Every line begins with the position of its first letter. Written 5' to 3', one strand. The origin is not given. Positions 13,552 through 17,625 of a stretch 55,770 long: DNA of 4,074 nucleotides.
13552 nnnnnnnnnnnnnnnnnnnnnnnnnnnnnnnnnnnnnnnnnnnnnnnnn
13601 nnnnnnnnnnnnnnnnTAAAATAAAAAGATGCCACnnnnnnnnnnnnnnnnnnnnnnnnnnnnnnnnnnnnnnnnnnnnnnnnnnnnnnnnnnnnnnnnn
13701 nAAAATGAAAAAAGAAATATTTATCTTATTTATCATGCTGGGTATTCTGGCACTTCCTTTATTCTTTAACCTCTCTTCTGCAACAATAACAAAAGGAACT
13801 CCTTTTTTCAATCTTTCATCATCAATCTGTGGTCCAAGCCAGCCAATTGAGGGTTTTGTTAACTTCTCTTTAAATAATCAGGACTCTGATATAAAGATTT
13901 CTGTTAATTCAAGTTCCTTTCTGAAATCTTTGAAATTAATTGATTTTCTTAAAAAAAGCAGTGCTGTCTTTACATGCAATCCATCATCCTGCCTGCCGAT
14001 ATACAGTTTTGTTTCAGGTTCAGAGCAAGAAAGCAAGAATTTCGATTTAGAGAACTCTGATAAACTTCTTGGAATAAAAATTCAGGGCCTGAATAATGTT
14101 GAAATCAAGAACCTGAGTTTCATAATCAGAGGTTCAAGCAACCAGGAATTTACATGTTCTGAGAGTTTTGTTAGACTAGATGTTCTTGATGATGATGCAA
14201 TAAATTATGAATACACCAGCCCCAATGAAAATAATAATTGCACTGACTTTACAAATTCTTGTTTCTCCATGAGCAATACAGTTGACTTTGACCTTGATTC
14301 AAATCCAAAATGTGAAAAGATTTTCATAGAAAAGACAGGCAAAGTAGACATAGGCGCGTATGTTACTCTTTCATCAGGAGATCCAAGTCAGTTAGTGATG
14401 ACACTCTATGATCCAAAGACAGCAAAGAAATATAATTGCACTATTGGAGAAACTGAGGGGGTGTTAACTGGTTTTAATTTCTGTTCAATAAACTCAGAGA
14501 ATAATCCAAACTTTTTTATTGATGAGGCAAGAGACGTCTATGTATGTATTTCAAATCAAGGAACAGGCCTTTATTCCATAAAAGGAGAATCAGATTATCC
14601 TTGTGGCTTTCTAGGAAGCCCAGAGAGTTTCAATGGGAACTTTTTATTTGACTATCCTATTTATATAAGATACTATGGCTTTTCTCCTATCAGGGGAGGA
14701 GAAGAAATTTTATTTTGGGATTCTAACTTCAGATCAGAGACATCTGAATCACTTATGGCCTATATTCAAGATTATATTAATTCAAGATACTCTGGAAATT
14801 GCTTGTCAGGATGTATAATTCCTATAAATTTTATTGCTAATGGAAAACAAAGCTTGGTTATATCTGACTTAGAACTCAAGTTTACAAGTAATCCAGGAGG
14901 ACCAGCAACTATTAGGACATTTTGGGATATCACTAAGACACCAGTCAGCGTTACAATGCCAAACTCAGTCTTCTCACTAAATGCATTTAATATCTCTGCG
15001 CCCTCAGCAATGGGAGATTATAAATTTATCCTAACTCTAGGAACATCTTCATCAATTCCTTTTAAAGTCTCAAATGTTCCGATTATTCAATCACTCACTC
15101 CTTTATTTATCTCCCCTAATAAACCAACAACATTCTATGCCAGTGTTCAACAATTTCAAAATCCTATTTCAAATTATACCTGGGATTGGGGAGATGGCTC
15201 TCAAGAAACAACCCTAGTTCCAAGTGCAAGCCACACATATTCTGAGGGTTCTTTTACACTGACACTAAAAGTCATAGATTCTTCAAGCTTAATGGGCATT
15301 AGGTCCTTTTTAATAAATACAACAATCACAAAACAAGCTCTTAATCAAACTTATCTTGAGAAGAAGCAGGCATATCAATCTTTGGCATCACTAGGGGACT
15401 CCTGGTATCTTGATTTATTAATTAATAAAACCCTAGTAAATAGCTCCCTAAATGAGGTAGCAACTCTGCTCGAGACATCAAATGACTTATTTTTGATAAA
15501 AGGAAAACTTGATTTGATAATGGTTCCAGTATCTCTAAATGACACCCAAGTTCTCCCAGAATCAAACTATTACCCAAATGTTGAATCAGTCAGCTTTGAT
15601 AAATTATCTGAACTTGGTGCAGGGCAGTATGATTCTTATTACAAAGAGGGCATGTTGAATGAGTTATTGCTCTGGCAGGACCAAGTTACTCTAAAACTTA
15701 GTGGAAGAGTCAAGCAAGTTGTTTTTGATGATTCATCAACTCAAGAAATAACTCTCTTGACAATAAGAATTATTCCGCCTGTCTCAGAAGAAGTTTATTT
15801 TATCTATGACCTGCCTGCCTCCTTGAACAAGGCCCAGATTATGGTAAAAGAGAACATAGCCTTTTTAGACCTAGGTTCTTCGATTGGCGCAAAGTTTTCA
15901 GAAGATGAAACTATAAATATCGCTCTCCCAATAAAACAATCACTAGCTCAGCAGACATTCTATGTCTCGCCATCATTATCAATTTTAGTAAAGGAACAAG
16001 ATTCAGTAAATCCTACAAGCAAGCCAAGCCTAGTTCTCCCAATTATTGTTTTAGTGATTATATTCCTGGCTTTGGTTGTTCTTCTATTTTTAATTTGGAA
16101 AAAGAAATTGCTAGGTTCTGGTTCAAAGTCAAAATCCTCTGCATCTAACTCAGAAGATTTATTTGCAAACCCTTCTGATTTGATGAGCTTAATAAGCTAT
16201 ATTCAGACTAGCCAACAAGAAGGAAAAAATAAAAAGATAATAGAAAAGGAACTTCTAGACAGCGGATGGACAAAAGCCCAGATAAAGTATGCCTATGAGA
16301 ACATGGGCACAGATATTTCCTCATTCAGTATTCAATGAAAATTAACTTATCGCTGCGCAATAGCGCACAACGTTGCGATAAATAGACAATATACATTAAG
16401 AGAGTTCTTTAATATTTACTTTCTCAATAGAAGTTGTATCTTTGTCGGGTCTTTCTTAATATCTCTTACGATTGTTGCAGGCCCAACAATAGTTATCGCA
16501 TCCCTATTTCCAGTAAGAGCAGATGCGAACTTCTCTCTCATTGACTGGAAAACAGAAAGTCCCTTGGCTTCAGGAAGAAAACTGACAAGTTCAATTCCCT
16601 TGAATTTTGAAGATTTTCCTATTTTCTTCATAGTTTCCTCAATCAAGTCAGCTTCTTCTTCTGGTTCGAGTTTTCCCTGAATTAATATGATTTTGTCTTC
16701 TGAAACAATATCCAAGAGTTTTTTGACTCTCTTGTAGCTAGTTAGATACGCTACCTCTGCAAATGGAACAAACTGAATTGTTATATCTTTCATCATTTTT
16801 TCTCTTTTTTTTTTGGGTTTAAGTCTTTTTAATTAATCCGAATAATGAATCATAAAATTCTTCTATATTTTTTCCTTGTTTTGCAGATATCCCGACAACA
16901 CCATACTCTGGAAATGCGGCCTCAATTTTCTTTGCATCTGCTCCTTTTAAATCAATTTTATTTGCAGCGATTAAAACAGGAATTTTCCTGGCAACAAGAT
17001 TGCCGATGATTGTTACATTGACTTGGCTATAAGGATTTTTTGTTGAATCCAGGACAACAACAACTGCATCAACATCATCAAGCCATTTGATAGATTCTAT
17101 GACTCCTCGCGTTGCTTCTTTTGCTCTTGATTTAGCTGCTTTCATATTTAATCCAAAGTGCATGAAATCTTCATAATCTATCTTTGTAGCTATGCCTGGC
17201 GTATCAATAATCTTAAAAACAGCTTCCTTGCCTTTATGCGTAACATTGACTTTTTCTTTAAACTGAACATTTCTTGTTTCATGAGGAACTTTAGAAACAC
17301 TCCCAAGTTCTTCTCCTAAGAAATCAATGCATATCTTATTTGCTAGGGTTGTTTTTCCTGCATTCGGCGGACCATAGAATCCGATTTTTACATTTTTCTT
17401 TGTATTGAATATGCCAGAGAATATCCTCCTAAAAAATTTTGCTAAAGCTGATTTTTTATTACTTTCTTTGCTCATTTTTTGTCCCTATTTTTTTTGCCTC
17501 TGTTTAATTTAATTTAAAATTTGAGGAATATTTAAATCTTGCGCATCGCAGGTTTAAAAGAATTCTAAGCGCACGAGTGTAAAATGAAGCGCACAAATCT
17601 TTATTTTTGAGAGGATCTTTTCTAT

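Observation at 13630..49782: Family of at least five intergenic two-level hairpins with a conserved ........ core and covarying stems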

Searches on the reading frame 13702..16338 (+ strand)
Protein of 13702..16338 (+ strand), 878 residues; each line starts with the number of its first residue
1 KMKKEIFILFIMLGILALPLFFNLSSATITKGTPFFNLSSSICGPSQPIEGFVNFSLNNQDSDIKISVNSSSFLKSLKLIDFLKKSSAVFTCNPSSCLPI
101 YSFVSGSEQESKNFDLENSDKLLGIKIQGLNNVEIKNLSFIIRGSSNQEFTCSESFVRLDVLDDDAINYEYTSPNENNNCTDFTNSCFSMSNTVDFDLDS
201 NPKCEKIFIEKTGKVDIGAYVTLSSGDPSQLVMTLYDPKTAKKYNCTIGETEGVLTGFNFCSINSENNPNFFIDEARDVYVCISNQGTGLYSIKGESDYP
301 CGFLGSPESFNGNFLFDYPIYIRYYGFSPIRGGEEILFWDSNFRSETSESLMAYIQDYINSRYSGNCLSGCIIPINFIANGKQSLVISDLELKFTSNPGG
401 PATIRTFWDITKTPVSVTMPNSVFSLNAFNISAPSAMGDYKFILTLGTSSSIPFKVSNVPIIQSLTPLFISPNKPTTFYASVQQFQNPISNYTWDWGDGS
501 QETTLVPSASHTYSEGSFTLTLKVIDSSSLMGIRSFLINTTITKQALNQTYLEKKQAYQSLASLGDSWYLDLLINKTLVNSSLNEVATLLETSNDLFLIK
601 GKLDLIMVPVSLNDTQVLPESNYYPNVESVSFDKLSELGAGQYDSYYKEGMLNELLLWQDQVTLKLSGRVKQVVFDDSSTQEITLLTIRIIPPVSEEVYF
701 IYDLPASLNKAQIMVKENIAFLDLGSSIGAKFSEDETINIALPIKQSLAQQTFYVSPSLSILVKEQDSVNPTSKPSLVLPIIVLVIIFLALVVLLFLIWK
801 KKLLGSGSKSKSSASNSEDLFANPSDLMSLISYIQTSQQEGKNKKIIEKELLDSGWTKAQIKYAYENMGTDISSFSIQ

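Call 34: search_protein_families(library=pfam, proteins=[window:13702-16338:+], max_evalue=0.01)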
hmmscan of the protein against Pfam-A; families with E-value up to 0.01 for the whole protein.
window:13702-16338:+ (878 aa): 3 families
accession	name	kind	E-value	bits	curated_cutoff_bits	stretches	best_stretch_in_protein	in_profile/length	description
PF00801.26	PKD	-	1e-08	35.5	23.5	1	466-529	7-70/80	PKD domain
PF18911.6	PKD_4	-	8.8e-08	32.5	27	1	460-529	4-73/85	PKD domain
PF07556.16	DUF1538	-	0.0074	16.1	22.6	0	718-792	42-116/211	Protein of unknown function (DUF1538)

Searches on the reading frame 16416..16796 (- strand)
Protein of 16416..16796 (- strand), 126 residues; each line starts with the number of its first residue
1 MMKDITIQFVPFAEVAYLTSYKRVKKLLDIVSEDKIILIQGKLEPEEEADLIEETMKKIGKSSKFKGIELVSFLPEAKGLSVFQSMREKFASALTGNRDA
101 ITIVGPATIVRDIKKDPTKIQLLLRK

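Call 34: search_protein_families(library=pfam, proteins=[window:16416-16796:-], max_evalue=0.01)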
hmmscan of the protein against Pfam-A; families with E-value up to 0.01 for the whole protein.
window:16416-16796:- (126 aa): 1 family
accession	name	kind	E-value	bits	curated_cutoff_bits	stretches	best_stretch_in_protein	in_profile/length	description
PF09846.14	OapB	-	4.4e-18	65.6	27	1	18-121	4-100/104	Origin-associated protein OapB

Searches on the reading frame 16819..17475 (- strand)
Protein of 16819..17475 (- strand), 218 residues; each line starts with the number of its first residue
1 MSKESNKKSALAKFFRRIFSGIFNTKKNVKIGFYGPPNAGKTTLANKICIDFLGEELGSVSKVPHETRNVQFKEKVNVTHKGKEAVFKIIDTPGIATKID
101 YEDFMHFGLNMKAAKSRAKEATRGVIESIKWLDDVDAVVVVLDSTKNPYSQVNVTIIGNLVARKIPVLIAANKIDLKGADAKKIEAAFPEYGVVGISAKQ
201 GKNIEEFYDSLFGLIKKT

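Call 22: find_encoding_contigs(protein=window:16819-17475:-, flank=10000, max_places=10)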
Protein window:16819-17475:- (218 aa): 5 contigs read that carry it; 5 places shown.
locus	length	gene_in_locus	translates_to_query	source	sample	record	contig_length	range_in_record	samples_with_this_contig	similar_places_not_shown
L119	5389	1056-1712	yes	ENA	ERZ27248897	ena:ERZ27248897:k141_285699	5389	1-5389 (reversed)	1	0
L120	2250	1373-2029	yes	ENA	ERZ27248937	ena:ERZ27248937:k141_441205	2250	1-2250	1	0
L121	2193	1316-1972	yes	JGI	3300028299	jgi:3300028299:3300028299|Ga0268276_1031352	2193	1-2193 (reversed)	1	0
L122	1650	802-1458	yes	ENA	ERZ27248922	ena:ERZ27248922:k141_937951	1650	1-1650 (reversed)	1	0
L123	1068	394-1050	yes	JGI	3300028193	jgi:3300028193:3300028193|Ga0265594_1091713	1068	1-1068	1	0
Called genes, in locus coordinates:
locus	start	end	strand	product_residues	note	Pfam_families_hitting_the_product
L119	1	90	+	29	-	?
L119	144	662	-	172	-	PF09845:OapC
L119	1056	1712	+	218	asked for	PF00025:Arf (faint), PF03193:RsgA_GTPase (faint), PF00009:GTP_EFTU (faint), PF01926:MMR_HSR1, PF02421:FeoB_N (weak)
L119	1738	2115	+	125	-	PF09846:OapB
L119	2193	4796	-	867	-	PF00801:PKD, PF18911:PKD_4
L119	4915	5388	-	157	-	?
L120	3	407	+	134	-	?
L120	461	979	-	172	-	PF09845:OapC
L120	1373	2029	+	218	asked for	PF00025:Arf (faint), PF03193:RsgA_GTPase (faint), PF00009:GTP_EFTU (faint), PF01926:MMR_HSR1, PF02421:FeoB_N (weak)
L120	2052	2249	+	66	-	?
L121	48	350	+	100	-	PF09754:PAC2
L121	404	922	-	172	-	PF09845:OapC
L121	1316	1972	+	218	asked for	PF00025:Arf (faint), PF03193:RsgA_GTPase (faint), PF00009:GTP_EFTU (faint), PF01926:MMR_HSR1, PF02421:FeoB_N (weak)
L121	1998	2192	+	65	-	?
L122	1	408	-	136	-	?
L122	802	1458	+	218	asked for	PF00025:Arf (faint), PF03193:RsgA_GTPase (faint), PF00009:GTP_EFTU (faint), PF01926:MMR_HSR1, PF02421:FeoB_N (weak)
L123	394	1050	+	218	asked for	PF00025:Arf (faint), PF03193:RsgA_GTPase (faint), PF00009:GTP_EFTU (faint), PF01926:MMR_HSR1, PF02421:FeoB_N (weak)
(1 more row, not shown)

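Call 24: find_related_loci(query=window:16819-17475:-, collection=genome_contigs, flank=10000)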
Query window:16819-17475:- (218 aa) in genome_contigs; peptide patterns used: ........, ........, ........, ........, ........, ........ (x = any residue, [..] = any of these).
234 stretches matched a pattern; 173 encode a relative of the query (tblastn E <= 1e-3); the best 80 are kept; 80 distinct loci.
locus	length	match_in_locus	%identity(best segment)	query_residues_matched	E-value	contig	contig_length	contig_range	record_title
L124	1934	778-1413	89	3-214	7e-125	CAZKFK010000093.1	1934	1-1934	MAG TPA_asm: Candidatus Woesearchaeota archaeon isolate SRP098346_co1_191 genome assembly, contig: NODE_112432_length_19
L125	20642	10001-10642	88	1-214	1e-117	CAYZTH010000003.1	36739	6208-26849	MAG TPA_asm: Candidatus Woesearchaeota archaeon isolate SRP178699_co1_214 genome assembly, contig: NODE_1098_length_3673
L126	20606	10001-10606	84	14-215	3e-116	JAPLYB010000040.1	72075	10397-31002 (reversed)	MAG: Candidatus Pacearchaeota archaeon isolate LacPavin_0920_SED5_MAG_33_27 LacPavin_0920_SED5_scaffold_1554792, whole g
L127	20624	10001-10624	80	8-215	1e-114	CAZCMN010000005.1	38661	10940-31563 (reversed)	MAG TPA_asm: Candidatus Woesearchaeota archaeon isolate SRP178699_co1_138 genome assembly, contig: NODE_998_length_38661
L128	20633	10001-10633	86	8-218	3e-110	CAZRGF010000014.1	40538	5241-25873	MAG TPA_asm: Candidatus Woesearchaeota archaeon isolate SRP178699_co1_535 genome assembly, contig: NODE_916_length_40538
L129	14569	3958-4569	74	14-217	1e-102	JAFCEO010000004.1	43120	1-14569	Candidatus Pacearchaeota archaeon isolate Meg22_1214_Bin_14 Meg22_1214_Bin_14_scaffold_3071, whole genome shotgun sequen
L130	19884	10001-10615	75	14-218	1e-101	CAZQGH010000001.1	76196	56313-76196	MAG TPA_asm: Candidatus Woesearchaeota archaeon isolate SRP141376_co1_236 genome assembly, contig: NODE_861_length_76196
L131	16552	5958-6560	72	14-214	1e-100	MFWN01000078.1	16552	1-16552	MAG: Candidatus Pacearchaeota archaeon RBG_13_36_9 RBG_13_scaffold_7023, whole genome shotgun sequence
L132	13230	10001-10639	69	4-216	1e-100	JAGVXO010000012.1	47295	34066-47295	Candidatus Pacearchaeota archaeon isolate RIFOXYB1_FULL_32_14 rifoxyb1_full_scaffold_640, whole genome shotgun sequence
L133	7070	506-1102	77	14-212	9e-101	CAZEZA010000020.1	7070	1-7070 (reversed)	MAG TPA_asm: Candidatus Woesearchaeota archaeon isolate binchicken_co116_288 genome assembly, contig: NODE_12715_length_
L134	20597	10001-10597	72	14-212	7e-100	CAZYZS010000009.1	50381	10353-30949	MAG TPA_asm: Candidatus Woesearchaeota archaeon isolate binchicken_co234_229 genome assembly, contig: NODE_205_length_50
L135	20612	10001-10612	72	14-217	1e-99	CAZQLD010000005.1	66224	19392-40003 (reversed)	MAG TPA_asm: Candidatus Woesearchaeota archaeon isolate binchicken_co89_543 genome assembly, contig: NODE_466_length_662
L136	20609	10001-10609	71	14-216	4e-99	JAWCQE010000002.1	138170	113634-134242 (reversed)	MAG: Candidatus Pacearchaeota archaeon isolate JZ-2_201901_bins_146 JZ-2_201901_bins_146_scaffold_2, whole genome shotgu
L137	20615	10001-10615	72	14-218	2e-99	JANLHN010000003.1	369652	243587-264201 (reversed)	MAG: Nanoarchaeota archaeon isolate P6-18 k99_20654, whole genome shotgun sequence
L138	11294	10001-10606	71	11-217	9e-99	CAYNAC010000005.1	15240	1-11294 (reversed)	MAG TPA_asm: Candidatus Woesearchaeota archaeon isolate binchicken_co105_174 genome assembly, contig: NODE_4904_length_1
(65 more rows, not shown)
